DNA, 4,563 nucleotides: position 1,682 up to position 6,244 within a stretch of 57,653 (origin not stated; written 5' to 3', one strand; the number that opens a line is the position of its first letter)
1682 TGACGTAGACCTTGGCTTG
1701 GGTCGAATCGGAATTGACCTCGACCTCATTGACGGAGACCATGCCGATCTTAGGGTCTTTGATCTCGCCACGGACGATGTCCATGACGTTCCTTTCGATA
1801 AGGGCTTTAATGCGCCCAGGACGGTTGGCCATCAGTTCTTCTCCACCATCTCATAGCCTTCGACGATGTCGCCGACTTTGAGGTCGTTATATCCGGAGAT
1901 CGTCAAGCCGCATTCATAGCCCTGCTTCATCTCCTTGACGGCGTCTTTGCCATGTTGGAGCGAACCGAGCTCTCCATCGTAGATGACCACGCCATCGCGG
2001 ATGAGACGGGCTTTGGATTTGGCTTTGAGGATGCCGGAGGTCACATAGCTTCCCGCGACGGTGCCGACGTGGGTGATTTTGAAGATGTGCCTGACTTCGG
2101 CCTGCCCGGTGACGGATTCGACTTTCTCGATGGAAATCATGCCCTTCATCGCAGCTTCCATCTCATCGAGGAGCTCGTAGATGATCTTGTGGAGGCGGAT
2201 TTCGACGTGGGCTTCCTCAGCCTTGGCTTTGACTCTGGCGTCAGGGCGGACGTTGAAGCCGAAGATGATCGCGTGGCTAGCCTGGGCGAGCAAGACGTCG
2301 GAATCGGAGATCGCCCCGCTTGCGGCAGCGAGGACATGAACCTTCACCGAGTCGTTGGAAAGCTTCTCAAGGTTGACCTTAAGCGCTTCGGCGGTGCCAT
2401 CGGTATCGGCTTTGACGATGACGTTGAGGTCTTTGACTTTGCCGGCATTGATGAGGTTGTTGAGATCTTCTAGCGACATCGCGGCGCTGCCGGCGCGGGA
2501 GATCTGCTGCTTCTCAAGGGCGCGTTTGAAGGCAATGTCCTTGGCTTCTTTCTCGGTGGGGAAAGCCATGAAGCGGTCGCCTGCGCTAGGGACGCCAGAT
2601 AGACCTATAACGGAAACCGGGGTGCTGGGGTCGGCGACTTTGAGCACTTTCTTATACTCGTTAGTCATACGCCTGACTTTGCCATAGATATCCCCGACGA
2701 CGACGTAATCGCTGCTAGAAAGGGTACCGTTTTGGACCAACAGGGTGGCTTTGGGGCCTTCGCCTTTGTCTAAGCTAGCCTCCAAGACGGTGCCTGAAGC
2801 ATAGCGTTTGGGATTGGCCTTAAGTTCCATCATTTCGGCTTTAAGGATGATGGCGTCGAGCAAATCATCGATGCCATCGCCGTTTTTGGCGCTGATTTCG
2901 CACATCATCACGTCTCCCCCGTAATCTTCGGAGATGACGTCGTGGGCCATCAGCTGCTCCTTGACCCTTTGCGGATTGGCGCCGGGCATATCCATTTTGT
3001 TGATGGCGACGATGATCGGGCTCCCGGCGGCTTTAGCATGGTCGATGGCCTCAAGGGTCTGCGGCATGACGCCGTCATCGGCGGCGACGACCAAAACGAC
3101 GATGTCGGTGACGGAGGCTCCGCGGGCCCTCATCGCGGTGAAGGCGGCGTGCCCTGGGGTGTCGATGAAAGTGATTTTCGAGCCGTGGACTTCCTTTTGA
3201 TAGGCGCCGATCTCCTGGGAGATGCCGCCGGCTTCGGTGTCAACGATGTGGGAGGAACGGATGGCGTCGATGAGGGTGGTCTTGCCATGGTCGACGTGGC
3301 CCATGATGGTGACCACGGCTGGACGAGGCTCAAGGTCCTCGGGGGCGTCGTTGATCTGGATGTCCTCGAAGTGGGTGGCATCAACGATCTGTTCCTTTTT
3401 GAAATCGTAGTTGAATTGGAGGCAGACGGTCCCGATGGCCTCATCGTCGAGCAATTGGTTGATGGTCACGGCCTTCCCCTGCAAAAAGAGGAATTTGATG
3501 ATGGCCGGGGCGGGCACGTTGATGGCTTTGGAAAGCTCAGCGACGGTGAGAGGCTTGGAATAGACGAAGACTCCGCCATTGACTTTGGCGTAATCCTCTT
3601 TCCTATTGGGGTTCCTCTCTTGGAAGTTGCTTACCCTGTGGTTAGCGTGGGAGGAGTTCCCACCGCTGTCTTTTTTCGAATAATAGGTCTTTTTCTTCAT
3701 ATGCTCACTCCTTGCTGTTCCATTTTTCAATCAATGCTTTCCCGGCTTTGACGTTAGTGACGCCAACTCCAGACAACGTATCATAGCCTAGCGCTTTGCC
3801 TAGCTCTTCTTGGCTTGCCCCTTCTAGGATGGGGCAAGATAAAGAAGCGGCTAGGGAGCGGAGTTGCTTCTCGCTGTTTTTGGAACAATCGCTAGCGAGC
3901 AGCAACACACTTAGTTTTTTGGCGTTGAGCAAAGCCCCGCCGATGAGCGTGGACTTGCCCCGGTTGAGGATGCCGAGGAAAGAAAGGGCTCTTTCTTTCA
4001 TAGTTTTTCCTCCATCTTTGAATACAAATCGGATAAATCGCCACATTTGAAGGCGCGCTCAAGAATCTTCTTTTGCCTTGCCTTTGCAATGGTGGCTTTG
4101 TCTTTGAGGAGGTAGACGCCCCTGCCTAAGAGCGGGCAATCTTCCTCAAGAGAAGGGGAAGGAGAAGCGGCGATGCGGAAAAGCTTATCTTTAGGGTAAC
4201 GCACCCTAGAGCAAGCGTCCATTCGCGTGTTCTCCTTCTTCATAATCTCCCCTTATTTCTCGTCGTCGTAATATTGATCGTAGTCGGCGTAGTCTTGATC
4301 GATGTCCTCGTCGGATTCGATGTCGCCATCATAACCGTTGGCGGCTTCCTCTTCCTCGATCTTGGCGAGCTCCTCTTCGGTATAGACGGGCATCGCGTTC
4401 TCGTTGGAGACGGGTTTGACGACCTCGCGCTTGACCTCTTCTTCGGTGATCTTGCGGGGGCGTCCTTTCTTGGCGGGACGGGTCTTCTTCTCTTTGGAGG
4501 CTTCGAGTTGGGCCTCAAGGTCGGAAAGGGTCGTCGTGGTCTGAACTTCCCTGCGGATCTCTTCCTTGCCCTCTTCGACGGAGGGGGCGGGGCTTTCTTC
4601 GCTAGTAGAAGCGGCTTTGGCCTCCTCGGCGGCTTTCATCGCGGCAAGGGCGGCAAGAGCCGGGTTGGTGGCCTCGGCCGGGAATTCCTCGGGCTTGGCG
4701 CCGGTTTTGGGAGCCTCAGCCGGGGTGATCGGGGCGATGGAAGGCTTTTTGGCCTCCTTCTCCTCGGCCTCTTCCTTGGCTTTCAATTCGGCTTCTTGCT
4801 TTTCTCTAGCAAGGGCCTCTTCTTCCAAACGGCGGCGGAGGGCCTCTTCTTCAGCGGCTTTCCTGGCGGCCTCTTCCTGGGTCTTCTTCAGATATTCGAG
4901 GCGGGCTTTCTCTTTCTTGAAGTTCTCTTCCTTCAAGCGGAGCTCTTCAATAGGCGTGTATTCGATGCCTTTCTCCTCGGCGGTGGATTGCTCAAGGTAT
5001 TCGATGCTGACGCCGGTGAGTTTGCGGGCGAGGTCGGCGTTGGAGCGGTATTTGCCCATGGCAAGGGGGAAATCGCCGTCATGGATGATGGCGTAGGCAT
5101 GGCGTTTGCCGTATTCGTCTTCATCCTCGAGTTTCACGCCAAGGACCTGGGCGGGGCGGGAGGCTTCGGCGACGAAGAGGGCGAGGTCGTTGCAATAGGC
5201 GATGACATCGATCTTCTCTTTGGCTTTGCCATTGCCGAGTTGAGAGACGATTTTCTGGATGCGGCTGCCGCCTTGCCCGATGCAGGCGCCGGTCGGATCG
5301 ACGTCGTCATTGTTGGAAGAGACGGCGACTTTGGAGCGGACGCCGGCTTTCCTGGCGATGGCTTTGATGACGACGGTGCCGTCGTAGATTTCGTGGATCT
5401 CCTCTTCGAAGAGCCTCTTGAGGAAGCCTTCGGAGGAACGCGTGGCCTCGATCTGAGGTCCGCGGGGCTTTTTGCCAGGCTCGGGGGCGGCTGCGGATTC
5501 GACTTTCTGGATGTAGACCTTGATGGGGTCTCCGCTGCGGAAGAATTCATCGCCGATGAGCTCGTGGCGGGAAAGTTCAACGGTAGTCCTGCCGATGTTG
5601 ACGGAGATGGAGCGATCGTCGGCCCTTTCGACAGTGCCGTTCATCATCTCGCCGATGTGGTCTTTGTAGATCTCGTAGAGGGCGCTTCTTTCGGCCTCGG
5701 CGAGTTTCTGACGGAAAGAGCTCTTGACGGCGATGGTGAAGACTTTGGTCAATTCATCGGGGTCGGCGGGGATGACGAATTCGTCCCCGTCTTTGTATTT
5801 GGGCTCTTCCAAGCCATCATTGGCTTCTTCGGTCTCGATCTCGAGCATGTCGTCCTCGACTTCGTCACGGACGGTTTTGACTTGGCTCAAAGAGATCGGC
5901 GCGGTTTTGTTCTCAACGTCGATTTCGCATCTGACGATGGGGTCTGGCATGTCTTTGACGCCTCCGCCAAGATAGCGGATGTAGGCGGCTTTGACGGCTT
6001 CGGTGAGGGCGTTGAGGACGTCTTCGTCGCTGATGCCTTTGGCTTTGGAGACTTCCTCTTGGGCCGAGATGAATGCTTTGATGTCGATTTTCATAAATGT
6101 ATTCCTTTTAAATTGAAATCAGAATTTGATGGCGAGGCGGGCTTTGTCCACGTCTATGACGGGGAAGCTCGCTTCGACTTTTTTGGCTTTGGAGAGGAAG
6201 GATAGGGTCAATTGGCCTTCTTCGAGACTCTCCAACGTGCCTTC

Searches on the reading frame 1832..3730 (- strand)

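Call 72: search_protein_families(library=pfam, proteins=[window:1832-3730:-], max_evalue=0.00001)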
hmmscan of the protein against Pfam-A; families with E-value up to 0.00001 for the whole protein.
window:1832-3730:- (632 aa): 7 families
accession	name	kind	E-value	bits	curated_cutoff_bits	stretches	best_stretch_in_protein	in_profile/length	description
PF00009.33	GTP_EFTU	-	5.1e-38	131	26.5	1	140-297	6-185/188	Elongation factor Tu GTP binding domain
PF11987.13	IF-2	-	1.6e-37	128.4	27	1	414-525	6-117/117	Translation-initiation factor 2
PF22042.2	EF-G_D2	-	4e-23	81.8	27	1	311-389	2-83/84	Elongation factor G domain 2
PF04760.21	IF2_N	-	1.7e-10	40.9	25.3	1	60-108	3-52/53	Translation initiation factor IF-2, N-terminal region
PF01926.29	MMR_HSR1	-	1.6e-09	38.3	21.9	1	140-245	2-113/113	50S ribosome-binding GTPase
PF03144.31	GTP_EFTU_D2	-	1.2e-07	32.4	30.3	1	556-623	1-72/73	Elongation factor Tu domain 2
PF00025.27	Arf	-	7.6e-06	25.9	22.3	0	141-294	18-170/174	ADP-ribosylation factor family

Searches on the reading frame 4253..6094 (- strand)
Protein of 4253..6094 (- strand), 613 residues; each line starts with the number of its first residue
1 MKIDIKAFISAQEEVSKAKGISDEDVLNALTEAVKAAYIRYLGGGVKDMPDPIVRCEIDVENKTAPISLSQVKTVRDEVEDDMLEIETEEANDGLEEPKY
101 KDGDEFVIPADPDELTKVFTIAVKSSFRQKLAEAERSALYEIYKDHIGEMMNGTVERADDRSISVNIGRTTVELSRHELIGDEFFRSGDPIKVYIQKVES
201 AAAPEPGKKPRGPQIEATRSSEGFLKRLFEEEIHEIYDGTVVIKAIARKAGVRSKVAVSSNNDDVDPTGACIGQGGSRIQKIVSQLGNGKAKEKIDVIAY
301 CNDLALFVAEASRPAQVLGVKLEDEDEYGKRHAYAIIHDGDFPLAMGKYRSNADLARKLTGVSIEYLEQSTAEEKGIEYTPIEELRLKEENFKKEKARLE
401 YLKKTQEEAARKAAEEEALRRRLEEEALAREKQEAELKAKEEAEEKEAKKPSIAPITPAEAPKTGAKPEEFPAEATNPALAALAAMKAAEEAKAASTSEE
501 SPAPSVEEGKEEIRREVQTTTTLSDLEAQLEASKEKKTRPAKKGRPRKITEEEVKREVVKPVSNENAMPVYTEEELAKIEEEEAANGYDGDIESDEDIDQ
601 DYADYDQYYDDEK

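Call 72: search_protein_families(library=pfam, proteins=[window:4253-6094:-], max_evalue=0.00001)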
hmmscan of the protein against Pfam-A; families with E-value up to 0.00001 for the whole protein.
window:4253-6094:- (613 aa): 2 families
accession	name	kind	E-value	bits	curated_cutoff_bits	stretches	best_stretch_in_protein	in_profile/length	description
PF13184.12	KH_5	-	6.1e-20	71.6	27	1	250-321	1-68/69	NusA-like KH domain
PF08529.16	NusA_N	-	9e-16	58.6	23.8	1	8-136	2-118/119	NusA N-terminal domain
